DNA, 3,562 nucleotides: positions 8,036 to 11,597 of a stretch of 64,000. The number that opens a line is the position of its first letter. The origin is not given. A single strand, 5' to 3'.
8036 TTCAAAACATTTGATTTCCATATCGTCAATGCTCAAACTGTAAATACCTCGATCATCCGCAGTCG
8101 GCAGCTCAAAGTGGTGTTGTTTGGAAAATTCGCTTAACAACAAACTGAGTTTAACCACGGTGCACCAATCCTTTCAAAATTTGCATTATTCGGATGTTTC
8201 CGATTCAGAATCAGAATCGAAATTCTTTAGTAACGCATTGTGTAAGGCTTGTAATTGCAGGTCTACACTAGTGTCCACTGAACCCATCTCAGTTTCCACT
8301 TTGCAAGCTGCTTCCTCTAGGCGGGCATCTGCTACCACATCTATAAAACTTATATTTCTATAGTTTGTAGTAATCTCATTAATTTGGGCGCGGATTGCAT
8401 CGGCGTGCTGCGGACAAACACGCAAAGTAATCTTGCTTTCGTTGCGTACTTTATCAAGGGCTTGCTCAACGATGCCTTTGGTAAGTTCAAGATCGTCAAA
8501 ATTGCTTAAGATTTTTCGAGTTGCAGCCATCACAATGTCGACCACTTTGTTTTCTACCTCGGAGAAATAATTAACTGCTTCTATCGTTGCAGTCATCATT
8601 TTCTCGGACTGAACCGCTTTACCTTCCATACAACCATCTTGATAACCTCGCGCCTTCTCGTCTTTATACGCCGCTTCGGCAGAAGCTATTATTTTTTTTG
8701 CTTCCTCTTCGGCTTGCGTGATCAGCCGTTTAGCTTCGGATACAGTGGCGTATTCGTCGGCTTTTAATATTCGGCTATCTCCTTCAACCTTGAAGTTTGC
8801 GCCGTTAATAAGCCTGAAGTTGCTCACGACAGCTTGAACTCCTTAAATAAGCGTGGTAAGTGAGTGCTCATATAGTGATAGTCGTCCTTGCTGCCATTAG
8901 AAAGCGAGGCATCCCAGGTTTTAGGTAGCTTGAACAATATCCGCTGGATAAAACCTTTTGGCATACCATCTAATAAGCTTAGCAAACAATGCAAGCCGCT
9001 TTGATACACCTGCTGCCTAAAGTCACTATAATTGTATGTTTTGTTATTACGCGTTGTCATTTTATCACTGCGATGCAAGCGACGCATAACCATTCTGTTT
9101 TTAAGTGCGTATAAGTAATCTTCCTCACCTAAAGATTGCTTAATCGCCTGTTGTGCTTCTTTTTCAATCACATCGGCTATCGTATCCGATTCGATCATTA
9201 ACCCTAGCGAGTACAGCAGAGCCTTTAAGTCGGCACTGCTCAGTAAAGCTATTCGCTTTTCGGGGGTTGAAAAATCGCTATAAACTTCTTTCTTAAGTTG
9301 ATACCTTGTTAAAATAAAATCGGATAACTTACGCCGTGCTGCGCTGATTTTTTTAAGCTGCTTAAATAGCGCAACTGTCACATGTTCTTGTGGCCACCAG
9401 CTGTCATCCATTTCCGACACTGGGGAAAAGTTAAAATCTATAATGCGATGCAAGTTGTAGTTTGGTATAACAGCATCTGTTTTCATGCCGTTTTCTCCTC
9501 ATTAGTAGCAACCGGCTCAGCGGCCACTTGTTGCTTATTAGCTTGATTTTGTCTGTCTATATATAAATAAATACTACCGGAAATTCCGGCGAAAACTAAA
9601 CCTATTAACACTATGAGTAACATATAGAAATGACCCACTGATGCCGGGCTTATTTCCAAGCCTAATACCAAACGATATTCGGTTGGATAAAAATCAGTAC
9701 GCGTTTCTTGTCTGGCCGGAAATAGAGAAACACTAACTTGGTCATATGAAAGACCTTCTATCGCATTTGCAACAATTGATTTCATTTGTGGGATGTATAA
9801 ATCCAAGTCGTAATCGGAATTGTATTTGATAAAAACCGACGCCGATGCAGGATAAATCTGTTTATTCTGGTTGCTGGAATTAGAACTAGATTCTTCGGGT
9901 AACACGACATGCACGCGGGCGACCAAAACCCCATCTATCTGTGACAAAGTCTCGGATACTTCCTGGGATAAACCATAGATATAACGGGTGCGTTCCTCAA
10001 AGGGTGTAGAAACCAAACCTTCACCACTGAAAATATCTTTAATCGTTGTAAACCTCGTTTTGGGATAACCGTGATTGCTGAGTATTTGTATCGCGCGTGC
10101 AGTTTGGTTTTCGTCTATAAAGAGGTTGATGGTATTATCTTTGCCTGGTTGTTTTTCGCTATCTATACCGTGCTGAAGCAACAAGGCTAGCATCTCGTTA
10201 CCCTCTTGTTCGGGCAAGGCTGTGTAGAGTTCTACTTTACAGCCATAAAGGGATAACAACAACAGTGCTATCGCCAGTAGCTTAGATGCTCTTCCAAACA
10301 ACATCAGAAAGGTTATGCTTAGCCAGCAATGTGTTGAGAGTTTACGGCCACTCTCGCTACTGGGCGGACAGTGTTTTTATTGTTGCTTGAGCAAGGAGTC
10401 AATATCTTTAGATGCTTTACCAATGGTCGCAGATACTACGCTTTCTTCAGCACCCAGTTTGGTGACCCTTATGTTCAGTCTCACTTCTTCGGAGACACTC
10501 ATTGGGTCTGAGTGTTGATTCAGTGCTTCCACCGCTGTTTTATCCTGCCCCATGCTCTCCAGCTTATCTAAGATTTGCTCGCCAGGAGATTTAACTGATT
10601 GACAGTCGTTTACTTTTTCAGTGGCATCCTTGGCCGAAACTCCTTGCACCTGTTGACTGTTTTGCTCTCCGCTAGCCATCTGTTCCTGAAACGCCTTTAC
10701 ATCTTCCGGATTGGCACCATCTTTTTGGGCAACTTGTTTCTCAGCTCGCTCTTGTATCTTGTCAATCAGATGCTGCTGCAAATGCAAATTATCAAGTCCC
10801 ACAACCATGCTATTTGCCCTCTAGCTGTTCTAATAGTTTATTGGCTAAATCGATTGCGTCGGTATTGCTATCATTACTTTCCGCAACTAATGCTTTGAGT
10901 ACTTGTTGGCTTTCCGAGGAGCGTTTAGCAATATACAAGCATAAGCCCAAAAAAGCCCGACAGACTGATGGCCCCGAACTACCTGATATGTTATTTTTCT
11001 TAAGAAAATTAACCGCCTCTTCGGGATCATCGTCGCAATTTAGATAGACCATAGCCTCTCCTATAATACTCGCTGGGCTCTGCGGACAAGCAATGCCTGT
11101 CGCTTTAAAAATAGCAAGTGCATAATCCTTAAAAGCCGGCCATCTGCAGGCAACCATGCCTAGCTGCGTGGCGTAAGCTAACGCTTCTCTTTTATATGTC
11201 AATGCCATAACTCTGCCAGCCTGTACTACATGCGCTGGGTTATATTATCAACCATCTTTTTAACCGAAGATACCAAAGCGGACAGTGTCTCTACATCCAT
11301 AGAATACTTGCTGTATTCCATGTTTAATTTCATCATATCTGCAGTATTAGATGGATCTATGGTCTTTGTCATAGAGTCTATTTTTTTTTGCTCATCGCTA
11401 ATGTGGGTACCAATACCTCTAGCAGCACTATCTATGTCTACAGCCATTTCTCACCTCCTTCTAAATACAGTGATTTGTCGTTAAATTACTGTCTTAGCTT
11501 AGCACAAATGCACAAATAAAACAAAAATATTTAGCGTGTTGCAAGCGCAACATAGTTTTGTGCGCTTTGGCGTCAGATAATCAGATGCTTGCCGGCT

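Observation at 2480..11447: Partial injectisome-type type III secretion cluster beside dnaA in a reverse-DSR sulfur oxidiser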

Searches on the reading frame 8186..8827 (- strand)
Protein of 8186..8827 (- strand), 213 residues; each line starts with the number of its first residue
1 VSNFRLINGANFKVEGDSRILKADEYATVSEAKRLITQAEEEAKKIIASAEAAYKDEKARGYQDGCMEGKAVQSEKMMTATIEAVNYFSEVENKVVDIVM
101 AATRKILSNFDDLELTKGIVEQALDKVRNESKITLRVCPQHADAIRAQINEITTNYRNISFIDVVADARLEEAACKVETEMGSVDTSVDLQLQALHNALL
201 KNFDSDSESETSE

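Call 3: search_protein_families(library=pfam, proteins=[window:8186-8827:-], max_evalue=0.1)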
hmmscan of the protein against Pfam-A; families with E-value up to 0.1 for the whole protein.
window:8186-8827:- (213 aa): 6 families
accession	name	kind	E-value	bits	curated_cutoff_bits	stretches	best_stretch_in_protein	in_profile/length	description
PF06635.17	T3SS_SCTL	-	7.8e-12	45.6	23.3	1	13-197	13-196/206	Type 3 secretion system stator protein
PF02108.21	FliH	-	6.3e-10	39.5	24.1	1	89-194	23-127/128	Flagellar assembly protein FliH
PF01991.23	vATP-synt_E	-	0.00057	19.8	24.2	1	31-158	9-140/199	ATP synthase (E/31 kDa) subunit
PF06188.17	HrpE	-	0.0011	19.4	23.5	1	18-155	18-155/191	HrpE/YscL/FliH and V-type ATPase subunit E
PF16999.10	V-ATPase_G_2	-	0.014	16.4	28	1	30-107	26-103/104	Vacuolar (H+)-ATPase G subunit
PF09688.15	Wx5_PLAF3D7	-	0.08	13.4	25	0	12-57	30-75/144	Protein of unknown function (Wx5_PLAF3D7)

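Call 4: search_protein_families(library=ncbifam, proteins=[window:8186-8827:-], max_evalue=0.1)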
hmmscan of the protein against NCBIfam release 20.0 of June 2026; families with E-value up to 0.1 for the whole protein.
window:8186-8827:- (213 aa): 19 families
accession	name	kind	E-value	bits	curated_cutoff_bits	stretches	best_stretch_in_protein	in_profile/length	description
NF005392.0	PRK06937.1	equivalog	7.8e-60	201.8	159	1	4-204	4-204/209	HrpE/YscL family type III secretion apparatus protein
TIGR02499.1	HrpE_YscL_not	equivalog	8.3e-37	126.8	78.7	1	19-187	2-166/166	type III secretion system stator protein SctL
NF006574.0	PRK09098.1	subfamily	2.6e-24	86.1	278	1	29-209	49-232/277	HrpE/YscL family type III secretion apparatus protein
TIGR03825.1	FliH_bacil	equivalog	3.6e-18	66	148.9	1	32-207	64-252/255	flagellar assembly protein FliH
NF004968.0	PRK06328.1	equivalog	1.1e-17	64.1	220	1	3-202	3-203/223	HrpE/YscL family type III secretion apparatus protein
NF005198.1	PRK06669.1-3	equivalog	2.5e-16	59.8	200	1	30-200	118-294/299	flagellar assembly protein FliH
NF004266.1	PRK05687.1-1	equivalog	3.9e-06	26.5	260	1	54-195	74-221/230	flagellar assembly protein FliH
NF004692.0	PRK06032.1-3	equivalog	4e-05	23.4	235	1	95-186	109-203/244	flagellar assembly protein H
NF004269.1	PRK05687.1-5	equivalog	0.00022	21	279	1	58-200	90-230/249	flagellar assembly protein FliH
NF006611.0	PRK09173.1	equivalog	0.0005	20.1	195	1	20-129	47-156/159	F0F1 ATP synthase subunit B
NF004690.0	PRK06032.1-1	equivalog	0.002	17.7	201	1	26-184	13-181/209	flagellar assembly protein H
TIGR03321.1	alt_F1F0_F0_B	exception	0.0024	17.7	224.7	1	31-129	61-159/246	alternate F1F0 ATPase, F0 subunit B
NF004270.2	PRK05687.2-1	equivalog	0.0031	17.1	180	1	44-199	61-222/223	flagellar assembly protein FliH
NF009925.1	PRK13386.1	equivalog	0.0034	16.7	192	0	119-203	145-224/228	flagellar assembly protein FliH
NF006146.0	PRK08295.1-3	equivalog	0.011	15.3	414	1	50-130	118-194/218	RNA polymerase factor sigma-70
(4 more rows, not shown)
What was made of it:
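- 8186..8827 (-): sctL, stator (213 aa). NF005392, 201.8 bits against a cutoff of 159; TIGR02499, 126.8 bits (call 4).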

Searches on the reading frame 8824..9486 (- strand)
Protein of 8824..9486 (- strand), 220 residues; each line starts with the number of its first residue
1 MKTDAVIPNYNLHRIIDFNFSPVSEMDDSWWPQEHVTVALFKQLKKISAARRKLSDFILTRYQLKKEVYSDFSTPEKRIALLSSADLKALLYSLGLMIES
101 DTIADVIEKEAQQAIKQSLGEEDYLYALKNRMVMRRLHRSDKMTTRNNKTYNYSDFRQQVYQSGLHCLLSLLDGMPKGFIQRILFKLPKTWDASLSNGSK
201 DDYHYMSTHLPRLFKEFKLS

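Call 3: search_protein_families(library=pfam, proteins=[window:8824-9486:-], max_evalue=0.1)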
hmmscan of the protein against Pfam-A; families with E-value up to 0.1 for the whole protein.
window:8824-9486:- (220 aa): 3 families
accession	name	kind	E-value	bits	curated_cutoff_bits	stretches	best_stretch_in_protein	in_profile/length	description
PF06578.17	YscK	-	2.6e-15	56.9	22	1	17-191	6-170/209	YOP proteins translocation protein K (YscK)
PF09502.15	HrpB4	-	0.00022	21.5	29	1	47-128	44-125/217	Bacterial type III secretion protein (HrpB4)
PF13327.11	T3SS_LEE_assoc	-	0.03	14.8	25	1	18-123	6-109/162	Type III secretion system subunit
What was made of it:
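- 8824..9486 (-): sctK, sorting-platform protein (220 aa). PF06578 YscK, 56.9 bits against a cutoff of 22 (call 3).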

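Call 4: search_protein_families(library=ncbifam, proteins=[window:8824-9486:-], max_evalue=0.1)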
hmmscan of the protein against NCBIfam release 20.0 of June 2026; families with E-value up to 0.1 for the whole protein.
window:8824-9486:- (220 aa): 2 families
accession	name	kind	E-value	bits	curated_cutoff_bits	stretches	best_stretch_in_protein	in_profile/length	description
TIGR02560.1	HrpB4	equivalog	0.019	14.8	167.45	1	63-122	61-120/220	type III secretion protein HrpB4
TIGR02555.1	OrgA_MxiK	equivalog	0.051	13.3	118.6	0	148-192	108-152/185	type III secretion apparatus protein OrgA/MxiK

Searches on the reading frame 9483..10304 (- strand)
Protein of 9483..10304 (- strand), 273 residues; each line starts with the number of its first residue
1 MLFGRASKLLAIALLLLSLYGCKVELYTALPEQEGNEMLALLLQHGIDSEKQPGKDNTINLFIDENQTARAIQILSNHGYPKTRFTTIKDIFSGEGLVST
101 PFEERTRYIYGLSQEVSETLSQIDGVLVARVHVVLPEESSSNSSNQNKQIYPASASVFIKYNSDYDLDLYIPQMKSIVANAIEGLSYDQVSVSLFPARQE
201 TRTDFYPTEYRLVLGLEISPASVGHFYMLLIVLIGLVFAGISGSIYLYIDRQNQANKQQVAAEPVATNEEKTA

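Call 3: search_protein_families(library=pfam, proteins=[window:9483-10304:-], max_evalue=0.1)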
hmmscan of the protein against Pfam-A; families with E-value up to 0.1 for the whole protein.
window:9483-10304:- (273 aa): 1 family
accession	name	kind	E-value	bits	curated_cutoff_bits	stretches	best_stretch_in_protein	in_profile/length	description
PF01514.23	YscJ_FliF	-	9.1e-23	81.5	24.4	1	24-192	7-169/179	Secretory protein of YscJ/FliF family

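Call 4: search_protein_families(library=ncbifam, proteins=[window:9483-10304:-], max_evalue=0.1)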
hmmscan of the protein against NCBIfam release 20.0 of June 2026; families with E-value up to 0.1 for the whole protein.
window:9483-10304:- (273 aa): 6 families
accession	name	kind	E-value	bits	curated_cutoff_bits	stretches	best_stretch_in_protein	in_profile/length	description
TIGR02544.1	III_secr_YscJ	equivalog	6.3e-67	225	161.95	1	9-200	4-191/193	type III secretion system inner membrane ring lipoprotein SctJ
NF011875.1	PRK15348.1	equivalog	5.2e-40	137.7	260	1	6-203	3-193/249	EscJ/YscJ/HrcJ family type III secretion inner membrane ring protein SsaJ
NF011852.0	PRK15324.1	equivalog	2.5e-20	73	261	1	9-263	5-245/252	EscJ/YscJ/HrcJ family type III secretion inner membrane ring protein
TIGR00206.1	fliF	equivalog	1.3e-13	50.8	129.75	1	6-191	30-211/555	flagellar basal-body MS-ring/collar protein FliF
NF033420.0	T6SS_PAAR_dom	equivalog_domain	0.082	13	124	0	122-160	30-68/94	type VI secretion system PAAR protein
TIGR02830.1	spore_III_AG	equivalog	0.095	12.1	147.7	0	106-143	56-93/186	stage III sporulation protein AG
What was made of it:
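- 9483..10304 (-): sctJ, inner-membrane ring lipoprotein (273 aa). TIGR02544 at 225 bits, cutoff 162 (call 4).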

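Call 46: search_protein_families(library=pfam, proteins=[L084:7101-7403:+], max_evalue=0.1)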
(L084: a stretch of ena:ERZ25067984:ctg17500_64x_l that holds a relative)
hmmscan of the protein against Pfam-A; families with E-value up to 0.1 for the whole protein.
L084:7101-7403:+ (100 aa): 0 families

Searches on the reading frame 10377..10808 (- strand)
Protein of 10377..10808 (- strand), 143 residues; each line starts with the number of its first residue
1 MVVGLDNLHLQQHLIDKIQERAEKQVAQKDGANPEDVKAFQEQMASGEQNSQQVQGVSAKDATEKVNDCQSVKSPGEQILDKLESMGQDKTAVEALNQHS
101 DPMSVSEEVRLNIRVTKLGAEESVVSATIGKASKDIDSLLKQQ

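Call 3: search_protein_families(library=pfam, proteins=[window:10377-10808:-], max_evalue=0.1)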
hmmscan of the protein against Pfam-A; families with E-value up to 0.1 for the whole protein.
window:10377-10808:- (143 aa): 2 families
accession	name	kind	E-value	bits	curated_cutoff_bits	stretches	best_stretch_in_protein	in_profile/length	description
PF17001.10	T3SS_basalb_I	-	0.0025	18.7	32.4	1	36-143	2-94/94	Type III secretion basal body protein I, YscI, HrpB, PscI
PF09487.15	HrpB2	-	0.053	14.4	26.5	0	78-143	45-114/114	Bacterial type III secretion protein (HrpB2)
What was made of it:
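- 10377..10808 (-): sctI-like inner rod protein (143 aa), tentative. PF17001 E 2.5e-3 (call 3).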

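Call 4: search_protein_families(library=ncbifam, proteins=[window:10377-10808:-], max_evalue=0.1)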
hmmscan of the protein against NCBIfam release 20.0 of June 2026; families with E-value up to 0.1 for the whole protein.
window:10377-10808:- (143 aa): 1 family
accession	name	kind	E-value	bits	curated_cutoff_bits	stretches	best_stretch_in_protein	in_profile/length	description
NF002690.0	PRK02478.1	equivalog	0.039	13.5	269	1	16-98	30-104/199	Maf-like protein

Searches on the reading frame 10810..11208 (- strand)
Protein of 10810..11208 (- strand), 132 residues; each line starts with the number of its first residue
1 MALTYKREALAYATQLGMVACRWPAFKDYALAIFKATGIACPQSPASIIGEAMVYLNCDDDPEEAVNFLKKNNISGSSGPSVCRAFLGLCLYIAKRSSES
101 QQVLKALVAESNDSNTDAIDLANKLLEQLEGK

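Call 3: search_protein_families(library=pfam, proteins=[window:10810-11208:-], max_evalue=0.1)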
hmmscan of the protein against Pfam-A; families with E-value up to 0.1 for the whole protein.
window:10810-11208:- (132 aa): 1 family
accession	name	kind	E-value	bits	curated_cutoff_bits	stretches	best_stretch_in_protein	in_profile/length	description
PF12895.13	ANAPC3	-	0.092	13.5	27.2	0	42-105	20-80/82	Anaphase-promoting complex, cyclosome, subunit 3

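Call 4: search_protein_families(library=ncbifam, proteins=[window:10810-11208:-], max_evalue=0.1)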
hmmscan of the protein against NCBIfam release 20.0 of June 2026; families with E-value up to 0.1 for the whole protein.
window:10810-11208:- (132 aa): 1 family
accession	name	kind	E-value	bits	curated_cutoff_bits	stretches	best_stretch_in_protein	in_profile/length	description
NF052304.1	CdsG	equivalog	2.3e-05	24.6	170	1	17-127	15-121/133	CdsG family type III secretion system protein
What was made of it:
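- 10810..11208 (-): YscG/CdsG-like needle chaperone (132 aa), tentative. NCBIfam CdsG E 2.3e-5, far below its cutoff (call 4).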

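Call 60: search_solved_structures(query=A2, max_evalue=1)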
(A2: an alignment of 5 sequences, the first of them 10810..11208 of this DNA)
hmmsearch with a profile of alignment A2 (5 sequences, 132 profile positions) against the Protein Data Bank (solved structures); distinct sequences matched with E-value up to 1: 2.
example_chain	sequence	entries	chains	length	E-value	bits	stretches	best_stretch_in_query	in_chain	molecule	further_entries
2vix_A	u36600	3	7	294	0.024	17.6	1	66-119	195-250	PROTEIN MXIC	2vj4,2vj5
3zgq_A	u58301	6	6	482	0.075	16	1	29-115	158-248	INTERFERON-INDUCED PROTEIN WITH TETRATRICOPEPTIDE REPEATS 5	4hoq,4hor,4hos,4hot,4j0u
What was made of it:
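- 10810..11208 (-): There is no informative PDB hit (call 60).
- Tried and rejected: A PDB profile search for the YscG-like protein gave no meaningful hit (call 60).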

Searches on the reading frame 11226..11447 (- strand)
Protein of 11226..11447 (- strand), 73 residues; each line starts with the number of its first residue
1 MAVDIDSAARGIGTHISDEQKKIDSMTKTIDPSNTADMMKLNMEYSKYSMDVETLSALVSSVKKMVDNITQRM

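Call 3: search_protein_families(library=pfam, proteins=[window:11226-11447:-], max_evalue=0.1)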
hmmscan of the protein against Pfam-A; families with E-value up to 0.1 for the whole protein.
window:11226-11447:- (73 aa): 5 families
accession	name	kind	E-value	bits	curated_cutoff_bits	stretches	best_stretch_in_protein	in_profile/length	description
PF09392.15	T3SS_needle_F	-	2.7e-06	27.9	29.4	1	5-73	1-71/71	Type III secretion needle MxiH, YscF, SsaG, EprI, PscF, EscF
PF17001.10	T3SS_basalb_I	-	4.1e-06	27.6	32.4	1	19-70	40-91/94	Type III secretion basal body protein I, YscI, HrpB, PscI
PF00407.25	Bet_v_1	-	0.0013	19.1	22.4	1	10-71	85-146/151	Pathogenesis-related protein Bet v 1 family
PF15619.11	Lebercilin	-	0.01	15.9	34.3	1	14-71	131-188/193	Ciliary protein causing Leber congenital amaurosis disease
PF14931.11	IFT20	-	0.068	13.8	27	1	28-72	11-55/119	Intraflagellar transport complex B, subunit 20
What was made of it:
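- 11226..11447 (-): sctF, needle subunit (73 aa). PF09392 E 2.7e-6, 27.9 bits, just below the gathering score of 29.4 (call 3).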

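Call 4: search_protein_families(library=ncbifam, proteins=[window:11226-11447:-], max_evalue=0.1)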
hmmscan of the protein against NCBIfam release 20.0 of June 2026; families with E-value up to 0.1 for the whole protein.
window:11226-11447:- (73 aa): 4 families
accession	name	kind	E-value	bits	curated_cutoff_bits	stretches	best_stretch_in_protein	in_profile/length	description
NF038054.1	T3SS_SctI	equivalog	2.3e-05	24.4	39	1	8-59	11-63/76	type III secretion system inner rod subunit SctI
TIGR02105.1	III_needle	equivalog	0.0067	16.8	41.7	1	4-73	2-72/72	type III secretion system needle filament subunit SctF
TIGR00344.1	alaS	equivalog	0.051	11.8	457.05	1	9-71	725-788/847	alanine--tRNA ligase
NF040788.1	S-lay_SlaB_Mtsph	equivalog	0.057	12.3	700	1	18-69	305-355/416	S-layer protein SlaB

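Call 46: search_protein_families(library=pfam, proteins=[L084:7101-7403:+], max_evalue=0.1)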
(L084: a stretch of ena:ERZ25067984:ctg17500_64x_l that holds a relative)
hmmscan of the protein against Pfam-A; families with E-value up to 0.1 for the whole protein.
L084:7101-7403:+ (100 aa): 0 families

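Call 59: search_solved_structures(query=A1, max_evalue=1)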
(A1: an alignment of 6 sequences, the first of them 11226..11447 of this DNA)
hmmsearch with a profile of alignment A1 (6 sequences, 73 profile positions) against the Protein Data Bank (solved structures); distinct sequences matched with E-value up to 1: 14.
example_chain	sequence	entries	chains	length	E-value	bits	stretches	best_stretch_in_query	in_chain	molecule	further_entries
2g0u_A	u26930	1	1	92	0.00089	22.5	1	19-70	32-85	type III secretion system needle protein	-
8fvu_U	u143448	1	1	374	0.0035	20.6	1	16-69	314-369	Lethal factor,Type III secretion system protein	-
7y6c_F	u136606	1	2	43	0.0081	19.4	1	34-71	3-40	EscG/YscG/SsaH family type III secretion system needle protein co-chaperone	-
2p58_B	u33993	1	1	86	0.036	17.4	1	4-72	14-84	Putative type III secretion protein YscF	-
6ofg_P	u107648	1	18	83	0.12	15.7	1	6-71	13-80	Protein PrgI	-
3zqb_A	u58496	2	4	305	0.36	14.2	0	7-71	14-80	PROTEIN PRGI, CELL INVASION PROTEIN SIPD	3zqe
6ofe_P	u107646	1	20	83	0.39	14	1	6-71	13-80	Protein PrgI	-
2lpz_A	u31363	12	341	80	0.45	13.9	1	6-71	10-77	Protein prgI | PrgI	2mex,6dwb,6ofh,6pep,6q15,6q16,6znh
7qzq_A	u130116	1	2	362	0.47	13.8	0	8-55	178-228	Kelch repeat and BTB domain-containing protein 12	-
6off_A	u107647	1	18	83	0.51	13.7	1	6-71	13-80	Protein PrgI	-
3j0r_A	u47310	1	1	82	0.62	13.4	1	23-71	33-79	Protein mxiH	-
2v6l_0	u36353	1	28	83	0.62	13.4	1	23-71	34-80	MXIH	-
6rwy_L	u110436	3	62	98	0.92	12.9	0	23-71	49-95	Protein MxiH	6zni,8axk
2mme_A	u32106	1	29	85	0.94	12.8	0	24-71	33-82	MxiH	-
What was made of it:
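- On Non-flagellar T3SS (injectisome): The orthologue profile hits PDB needle proteins at E 9e-4 to 0.9 (call 59).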
